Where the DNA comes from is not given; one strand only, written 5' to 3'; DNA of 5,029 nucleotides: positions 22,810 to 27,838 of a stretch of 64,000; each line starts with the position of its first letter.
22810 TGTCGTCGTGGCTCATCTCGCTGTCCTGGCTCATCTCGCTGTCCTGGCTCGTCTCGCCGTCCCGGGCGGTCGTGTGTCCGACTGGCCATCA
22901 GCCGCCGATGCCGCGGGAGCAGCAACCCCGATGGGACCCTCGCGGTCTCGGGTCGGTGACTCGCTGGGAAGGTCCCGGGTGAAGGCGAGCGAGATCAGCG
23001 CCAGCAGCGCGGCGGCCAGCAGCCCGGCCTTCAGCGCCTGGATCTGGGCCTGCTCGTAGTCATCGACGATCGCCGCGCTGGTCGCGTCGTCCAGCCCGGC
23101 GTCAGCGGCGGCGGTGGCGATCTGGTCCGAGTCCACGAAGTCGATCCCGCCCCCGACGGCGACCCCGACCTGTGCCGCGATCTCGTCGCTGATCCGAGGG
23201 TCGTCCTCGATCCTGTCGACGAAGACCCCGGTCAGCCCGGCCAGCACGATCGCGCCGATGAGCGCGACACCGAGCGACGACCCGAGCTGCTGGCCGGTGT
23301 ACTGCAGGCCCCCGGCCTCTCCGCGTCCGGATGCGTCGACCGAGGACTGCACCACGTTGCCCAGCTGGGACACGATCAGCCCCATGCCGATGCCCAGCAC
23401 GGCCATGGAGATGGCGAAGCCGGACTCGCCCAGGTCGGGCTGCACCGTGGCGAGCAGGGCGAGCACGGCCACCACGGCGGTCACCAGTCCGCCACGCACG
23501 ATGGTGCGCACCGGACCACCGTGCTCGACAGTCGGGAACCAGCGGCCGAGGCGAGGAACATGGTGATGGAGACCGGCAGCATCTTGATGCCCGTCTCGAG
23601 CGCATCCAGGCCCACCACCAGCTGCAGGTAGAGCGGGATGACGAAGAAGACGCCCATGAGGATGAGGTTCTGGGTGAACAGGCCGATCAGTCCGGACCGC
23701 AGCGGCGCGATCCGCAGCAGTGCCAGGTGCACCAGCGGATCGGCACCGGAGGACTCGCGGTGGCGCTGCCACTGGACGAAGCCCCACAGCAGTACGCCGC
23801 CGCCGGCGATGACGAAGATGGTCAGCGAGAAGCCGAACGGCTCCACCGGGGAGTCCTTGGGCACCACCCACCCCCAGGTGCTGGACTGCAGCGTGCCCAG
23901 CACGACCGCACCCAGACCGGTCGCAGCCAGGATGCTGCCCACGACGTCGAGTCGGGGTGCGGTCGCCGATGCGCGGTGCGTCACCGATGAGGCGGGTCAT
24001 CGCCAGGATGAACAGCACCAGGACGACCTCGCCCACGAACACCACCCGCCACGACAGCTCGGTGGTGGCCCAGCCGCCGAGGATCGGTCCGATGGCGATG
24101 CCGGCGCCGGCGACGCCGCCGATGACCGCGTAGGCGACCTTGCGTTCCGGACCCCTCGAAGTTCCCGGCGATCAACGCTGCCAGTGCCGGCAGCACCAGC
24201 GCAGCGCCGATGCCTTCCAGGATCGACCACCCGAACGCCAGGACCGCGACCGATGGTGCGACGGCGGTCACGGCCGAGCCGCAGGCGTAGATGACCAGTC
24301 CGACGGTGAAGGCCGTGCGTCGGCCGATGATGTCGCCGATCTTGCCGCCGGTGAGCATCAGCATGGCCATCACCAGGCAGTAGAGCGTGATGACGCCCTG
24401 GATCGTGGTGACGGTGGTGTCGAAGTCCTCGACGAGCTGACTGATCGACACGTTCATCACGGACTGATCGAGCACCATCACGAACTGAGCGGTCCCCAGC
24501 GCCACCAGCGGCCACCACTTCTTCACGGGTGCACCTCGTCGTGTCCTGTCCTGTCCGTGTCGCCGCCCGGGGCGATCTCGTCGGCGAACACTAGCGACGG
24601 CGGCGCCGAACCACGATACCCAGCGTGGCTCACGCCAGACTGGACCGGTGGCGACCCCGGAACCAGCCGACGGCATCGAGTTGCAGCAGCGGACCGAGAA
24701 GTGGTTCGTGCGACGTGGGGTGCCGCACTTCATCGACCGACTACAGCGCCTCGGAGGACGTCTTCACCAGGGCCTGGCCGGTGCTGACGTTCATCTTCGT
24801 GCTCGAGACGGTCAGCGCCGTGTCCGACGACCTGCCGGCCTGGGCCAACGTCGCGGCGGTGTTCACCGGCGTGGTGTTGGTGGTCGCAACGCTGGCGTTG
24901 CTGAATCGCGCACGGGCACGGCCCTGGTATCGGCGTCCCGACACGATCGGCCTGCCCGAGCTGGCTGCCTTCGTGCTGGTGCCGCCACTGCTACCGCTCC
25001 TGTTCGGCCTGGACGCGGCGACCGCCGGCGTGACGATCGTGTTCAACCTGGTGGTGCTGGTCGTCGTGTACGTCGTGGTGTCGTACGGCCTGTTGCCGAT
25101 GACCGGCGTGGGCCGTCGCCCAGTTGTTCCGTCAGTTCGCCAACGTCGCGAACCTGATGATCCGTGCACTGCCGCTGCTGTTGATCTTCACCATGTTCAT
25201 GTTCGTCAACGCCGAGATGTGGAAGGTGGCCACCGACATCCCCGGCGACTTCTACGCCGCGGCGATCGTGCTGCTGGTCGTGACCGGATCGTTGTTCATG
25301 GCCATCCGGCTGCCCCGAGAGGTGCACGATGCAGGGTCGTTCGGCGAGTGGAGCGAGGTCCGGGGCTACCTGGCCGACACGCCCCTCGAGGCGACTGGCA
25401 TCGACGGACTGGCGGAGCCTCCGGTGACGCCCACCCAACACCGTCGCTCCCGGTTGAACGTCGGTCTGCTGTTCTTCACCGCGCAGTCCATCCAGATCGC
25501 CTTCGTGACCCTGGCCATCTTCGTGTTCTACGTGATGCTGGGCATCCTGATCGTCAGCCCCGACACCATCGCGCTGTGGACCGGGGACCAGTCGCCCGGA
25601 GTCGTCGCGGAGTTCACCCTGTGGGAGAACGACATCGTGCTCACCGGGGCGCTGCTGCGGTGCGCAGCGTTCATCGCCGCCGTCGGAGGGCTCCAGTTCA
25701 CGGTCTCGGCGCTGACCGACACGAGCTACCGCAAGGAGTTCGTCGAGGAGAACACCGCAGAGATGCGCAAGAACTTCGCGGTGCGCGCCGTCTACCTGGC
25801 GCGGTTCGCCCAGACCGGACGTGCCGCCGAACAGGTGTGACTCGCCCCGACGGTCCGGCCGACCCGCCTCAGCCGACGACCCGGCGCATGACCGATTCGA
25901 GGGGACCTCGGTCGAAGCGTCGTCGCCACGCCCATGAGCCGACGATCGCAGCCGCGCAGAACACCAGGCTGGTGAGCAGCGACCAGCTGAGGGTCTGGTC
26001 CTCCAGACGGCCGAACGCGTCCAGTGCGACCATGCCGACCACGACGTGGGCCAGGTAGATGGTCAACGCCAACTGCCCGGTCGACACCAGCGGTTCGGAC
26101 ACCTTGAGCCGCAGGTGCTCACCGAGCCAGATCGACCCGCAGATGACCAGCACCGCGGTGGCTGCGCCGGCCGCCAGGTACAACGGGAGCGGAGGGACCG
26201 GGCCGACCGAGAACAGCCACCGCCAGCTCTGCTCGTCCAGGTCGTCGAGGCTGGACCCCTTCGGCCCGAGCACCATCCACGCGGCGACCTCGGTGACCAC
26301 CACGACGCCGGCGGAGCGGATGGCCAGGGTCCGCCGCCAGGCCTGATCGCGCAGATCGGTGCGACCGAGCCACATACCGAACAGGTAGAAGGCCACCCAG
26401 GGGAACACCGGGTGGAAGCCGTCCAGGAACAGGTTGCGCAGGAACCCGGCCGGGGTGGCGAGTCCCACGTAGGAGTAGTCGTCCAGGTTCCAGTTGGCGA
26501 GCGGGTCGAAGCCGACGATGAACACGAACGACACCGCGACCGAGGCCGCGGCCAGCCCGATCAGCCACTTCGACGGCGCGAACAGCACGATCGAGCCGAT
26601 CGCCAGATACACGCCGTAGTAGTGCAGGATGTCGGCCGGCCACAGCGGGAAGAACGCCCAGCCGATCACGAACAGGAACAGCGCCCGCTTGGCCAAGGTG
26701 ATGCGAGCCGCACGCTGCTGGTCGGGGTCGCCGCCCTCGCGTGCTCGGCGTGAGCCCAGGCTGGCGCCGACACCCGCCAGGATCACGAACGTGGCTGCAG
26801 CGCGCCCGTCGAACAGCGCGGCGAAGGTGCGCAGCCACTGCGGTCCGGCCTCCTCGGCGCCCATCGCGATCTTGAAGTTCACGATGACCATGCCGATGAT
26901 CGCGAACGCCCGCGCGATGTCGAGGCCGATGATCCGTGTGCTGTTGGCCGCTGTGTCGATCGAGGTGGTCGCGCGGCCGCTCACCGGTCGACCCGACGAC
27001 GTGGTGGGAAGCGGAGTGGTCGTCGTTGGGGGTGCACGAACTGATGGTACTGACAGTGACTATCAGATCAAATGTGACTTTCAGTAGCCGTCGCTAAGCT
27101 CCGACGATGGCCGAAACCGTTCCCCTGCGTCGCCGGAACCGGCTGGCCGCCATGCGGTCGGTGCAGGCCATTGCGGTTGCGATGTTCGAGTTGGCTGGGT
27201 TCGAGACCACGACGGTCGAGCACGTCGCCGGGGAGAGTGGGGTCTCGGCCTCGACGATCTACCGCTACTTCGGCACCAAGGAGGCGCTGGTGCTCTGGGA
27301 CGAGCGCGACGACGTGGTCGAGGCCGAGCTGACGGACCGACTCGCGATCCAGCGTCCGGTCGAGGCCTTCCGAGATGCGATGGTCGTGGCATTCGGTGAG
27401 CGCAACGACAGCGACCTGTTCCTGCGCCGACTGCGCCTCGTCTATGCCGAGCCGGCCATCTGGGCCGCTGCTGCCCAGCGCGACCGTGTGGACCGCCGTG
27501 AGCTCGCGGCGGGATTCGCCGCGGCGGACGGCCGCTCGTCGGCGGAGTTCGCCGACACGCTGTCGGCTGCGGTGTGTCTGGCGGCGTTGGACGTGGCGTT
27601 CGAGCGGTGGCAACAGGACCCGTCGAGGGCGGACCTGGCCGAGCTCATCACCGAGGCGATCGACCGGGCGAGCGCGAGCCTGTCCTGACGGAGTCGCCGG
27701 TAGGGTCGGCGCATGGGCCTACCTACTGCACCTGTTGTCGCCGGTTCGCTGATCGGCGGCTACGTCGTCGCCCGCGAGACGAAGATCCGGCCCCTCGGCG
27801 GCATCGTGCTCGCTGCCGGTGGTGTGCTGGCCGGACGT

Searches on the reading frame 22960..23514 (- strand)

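Call 90: search_protein_families(library=pfam, max_evalue=0.01, proteins=[window:22960-23514:-])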
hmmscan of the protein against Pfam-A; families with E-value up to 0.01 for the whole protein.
seq(185 aa): 1 family
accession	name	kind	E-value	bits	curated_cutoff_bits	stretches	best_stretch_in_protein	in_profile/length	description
PF07690.21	MFS_1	-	4.7e-06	26.2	33.4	1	3-98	62-154/347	Major Facilitator Superfamily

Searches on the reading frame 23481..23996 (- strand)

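Call 86: search_protein_families(library=pfam, max_evalue=0.001, proteins=[window:23481-23996:-])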
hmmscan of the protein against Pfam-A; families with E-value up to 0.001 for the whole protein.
window:23481-23996:- (171 aa): 1 family
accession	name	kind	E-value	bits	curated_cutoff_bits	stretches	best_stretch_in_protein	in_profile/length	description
PF07690.21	MFS_1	-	1.4e-05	24.6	33.4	1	22-159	126-264/347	Major Facilitator Superfamily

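Call 90: search_protein_families(library=pfam, max_evalue=0.01, proteins=[window:23523-23957:-])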
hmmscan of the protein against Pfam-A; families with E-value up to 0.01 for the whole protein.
seq(145 aa): 1 family
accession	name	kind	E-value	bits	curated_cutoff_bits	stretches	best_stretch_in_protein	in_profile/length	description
PF07690.21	MFS_1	-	0.00015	21.2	33.4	1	11-144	128-262/347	Major Facilitator Superfamily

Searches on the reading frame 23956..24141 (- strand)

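Call 90: search_protein_families(library=pfam, max_evalue=0.01, proteins=[window:23956-24141:-])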
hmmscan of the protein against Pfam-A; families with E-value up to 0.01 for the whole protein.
seq(62 aa): 1 family
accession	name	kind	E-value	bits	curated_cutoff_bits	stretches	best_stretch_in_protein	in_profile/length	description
PF07690.21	MFS_1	-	9.1e-08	31.8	33.4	1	3-50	122-171/347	Major Facilitator Superfamily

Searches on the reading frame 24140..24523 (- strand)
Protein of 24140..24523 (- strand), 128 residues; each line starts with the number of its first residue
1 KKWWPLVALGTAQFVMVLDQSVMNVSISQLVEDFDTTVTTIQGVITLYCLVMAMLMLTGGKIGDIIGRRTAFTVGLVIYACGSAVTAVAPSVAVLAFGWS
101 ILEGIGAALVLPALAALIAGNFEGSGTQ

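Call 90: search_protein_families(library=pfam, max_evalue=0.01, proteins=[window:24140-24523:-])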
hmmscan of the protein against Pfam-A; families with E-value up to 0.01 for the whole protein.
seq(128 aa): 4 families
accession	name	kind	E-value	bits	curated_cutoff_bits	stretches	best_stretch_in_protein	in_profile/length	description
PF07690.21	MFS_1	-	9.5e-16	58.1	33.4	1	11-123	3-115/347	Major Facilitator Superfamily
PF00083.30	Sugar_tr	-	0.00068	19.1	22.3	1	17-110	24-119/452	Sugar (and other) transporter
PF05977.19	MFS_3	-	0.0028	16.6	27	1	12-119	18-129/524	Transmembrane secretion effector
PF13347.12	MFS_2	-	0.0093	15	27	0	34-119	257-340/427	MFS/sugar transport protein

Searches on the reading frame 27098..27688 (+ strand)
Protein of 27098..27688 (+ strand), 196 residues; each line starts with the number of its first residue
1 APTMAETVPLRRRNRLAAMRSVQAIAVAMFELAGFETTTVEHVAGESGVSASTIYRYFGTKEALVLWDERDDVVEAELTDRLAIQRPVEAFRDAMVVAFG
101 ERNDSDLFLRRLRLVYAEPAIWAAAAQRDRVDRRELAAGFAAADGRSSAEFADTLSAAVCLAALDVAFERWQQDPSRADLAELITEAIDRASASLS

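Call 86: search_protein_families(library=pfam, max_evalue=0.001, proteins=[window:27098-27688:+])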
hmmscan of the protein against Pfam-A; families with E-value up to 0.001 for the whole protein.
window:27098-27688:+ (196 aa): 2 families
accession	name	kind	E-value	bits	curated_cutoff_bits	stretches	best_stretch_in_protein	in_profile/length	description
PF00440.29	TetR_N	-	1.9e-12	47.2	24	1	26-65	5-44/47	Bacterial regulatory proteins, tetR family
PF17754.6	TetR_C_14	-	7.9e-10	39.1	22.7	1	87-193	3-109/112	MftR C-terminal domain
